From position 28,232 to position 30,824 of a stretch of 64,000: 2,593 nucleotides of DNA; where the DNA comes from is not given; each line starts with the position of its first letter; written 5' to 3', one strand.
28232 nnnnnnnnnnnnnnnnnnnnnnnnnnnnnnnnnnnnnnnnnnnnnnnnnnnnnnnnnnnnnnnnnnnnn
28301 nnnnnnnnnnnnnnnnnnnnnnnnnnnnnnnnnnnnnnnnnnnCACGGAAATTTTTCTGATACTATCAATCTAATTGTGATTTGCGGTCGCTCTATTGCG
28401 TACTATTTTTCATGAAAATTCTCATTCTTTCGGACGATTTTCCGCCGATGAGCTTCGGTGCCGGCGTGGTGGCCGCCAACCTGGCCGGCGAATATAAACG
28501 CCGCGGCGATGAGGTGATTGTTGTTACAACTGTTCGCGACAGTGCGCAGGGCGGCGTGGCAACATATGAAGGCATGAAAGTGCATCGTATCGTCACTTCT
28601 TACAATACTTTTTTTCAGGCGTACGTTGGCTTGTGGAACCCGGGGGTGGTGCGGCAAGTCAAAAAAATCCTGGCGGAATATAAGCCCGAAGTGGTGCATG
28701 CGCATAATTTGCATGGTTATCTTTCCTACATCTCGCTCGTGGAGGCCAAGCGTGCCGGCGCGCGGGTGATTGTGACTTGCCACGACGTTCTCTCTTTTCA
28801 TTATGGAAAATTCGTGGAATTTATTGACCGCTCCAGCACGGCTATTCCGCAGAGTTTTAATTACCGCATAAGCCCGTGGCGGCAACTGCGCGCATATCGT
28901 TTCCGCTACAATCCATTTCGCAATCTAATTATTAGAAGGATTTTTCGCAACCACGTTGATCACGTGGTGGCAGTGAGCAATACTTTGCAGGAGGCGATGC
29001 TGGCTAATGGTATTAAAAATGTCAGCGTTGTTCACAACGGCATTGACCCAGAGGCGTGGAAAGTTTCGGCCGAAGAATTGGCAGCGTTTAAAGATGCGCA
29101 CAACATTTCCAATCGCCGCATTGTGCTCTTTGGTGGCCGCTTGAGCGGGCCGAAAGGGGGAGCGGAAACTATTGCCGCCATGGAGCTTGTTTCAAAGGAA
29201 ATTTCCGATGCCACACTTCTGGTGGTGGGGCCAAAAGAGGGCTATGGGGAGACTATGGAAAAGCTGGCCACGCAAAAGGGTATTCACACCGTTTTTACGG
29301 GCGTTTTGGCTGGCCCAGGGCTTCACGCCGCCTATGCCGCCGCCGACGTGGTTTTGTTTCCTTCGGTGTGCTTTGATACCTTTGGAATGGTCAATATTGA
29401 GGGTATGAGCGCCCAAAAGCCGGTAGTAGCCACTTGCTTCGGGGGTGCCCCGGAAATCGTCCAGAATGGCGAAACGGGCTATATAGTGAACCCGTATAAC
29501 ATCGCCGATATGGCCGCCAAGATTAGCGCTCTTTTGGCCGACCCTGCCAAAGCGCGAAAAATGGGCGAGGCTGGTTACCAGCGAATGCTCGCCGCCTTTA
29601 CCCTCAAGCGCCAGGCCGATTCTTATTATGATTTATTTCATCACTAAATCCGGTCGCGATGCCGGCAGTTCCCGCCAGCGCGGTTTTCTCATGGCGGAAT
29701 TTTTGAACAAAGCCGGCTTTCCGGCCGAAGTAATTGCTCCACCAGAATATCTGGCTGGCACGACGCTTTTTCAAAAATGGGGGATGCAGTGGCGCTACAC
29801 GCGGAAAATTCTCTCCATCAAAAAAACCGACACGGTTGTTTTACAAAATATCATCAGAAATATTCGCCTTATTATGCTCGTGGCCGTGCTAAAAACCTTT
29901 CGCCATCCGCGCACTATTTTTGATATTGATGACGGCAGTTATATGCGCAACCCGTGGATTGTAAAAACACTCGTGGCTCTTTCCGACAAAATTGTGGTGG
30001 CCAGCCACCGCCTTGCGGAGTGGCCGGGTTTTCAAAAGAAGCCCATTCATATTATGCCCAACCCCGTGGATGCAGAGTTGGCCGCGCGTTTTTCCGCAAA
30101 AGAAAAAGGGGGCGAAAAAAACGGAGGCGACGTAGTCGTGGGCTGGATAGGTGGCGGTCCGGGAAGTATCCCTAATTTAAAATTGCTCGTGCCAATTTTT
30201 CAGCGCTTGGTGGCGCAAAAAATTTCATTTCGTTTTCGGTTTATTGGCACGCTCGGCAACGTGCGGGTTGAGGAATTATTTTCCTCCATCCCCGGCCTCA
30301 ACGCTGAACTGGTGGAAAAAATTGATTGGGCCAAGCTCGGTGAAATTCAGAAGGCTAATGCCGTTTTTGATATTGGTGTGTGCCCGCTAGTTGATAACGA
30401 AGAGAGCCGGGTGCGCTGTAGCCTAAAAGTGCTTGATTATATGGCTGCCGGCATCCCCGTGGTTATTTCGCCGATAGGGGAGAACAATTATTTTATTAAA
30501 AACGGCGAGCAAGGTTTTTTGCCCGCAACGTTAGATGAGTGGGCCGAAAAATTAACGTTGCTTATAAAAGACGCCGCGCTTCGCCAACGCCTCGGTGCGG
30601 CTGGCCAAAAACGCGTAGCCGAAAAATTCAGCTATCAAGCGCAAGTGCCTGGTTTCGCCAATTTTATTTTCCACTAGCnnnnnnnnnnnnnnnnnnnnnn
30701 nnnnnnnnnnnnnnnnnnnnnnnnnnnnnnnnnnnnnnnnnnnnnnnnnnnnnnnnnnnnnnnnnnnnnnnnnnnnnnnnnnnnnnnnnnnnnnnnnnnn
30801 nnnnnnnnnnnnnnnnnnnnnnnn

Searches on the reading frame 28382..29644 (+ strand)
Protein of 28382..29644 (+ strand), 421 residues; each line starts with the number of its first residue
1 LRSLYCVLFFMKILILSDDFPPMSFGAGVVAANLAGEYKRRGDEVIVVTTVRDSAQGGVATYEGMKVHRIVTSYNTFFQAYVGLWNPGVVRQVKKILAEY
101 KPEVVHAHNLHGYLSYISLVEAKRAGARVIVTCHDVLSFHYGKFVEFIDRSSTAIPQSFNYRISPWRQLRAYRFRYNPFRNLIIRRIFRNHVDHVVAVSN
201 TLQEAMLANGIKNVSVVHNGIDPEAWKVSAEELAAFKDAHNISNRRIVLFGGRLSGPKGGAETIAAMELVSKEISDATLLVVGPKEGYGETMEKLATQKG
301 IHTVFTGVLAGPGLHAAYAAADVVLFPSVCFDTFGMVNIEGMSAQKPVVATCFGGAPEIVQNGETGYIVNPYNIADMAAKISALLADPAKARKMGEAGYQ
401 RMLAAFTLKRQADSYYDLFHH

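Call 10: search_protein_families(library=pfam, proteins=[window:28382-29644:+], max_evalue=0.001)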
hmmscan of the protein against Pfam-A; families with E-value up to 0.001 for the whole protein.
window:28382-29644:+ (421 aa): 6 families
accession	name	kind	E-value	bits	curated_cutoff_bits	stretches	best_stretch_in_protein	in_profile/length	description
PF00534.26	Glycos_transf_1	-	2.1e-32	112.4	26.4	1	238-401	7-172/172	Glycosyl transferases group 1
PF13692.12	Glyco_trans_1_4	-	7e-28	98.1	27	1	246-387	2-142/142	Glycosyl transferases group 1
PF13439.12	Glyco_transf_4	-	4.2e-24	85.9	28.5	1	26-224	3-169/170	Glycosyltransferase Family 4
PF13579.12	Glyco_trans_4_4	-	2e-18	67.7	29.7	1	26-220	2-158/158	Glycosyl transferase 4-like domain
PF13524.12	Glyco_trans_1_2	-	1.5e-08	35.1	25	1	275-414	13-141/144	Glycosyl transferase-like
PF13477.12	Glyco_trans_4_2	-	8.4e-07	29.7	23.4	1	32-141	14-116/139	Glycosyl transferase 4-like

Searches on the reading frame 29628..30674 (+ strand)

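Call 10: search_protein_families(library=pfam, proteins=[window:29628-30674:+], max_evalue=0.001)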
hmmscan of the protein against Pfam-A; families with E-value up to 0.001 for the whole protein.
window:29628-30674:+ (349 aa): 3 families
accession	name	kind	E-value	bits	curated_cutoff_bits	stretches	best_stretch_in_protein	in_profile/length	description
PF13692.12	Glyco_trans_1_4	-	6.6e-13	49.6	27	1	171-315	4-142/142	Glycosyl transferases group 1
PF00534.26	Glycos_transf_1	-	6e-09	36.1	26.4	1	265-329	106-172/172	Glycosyl transferases group 1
PF13524.12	Glyco_trans_1_2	-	1.4e-08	35.2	25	1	200-339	14-138/144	Glycosyl transferase-like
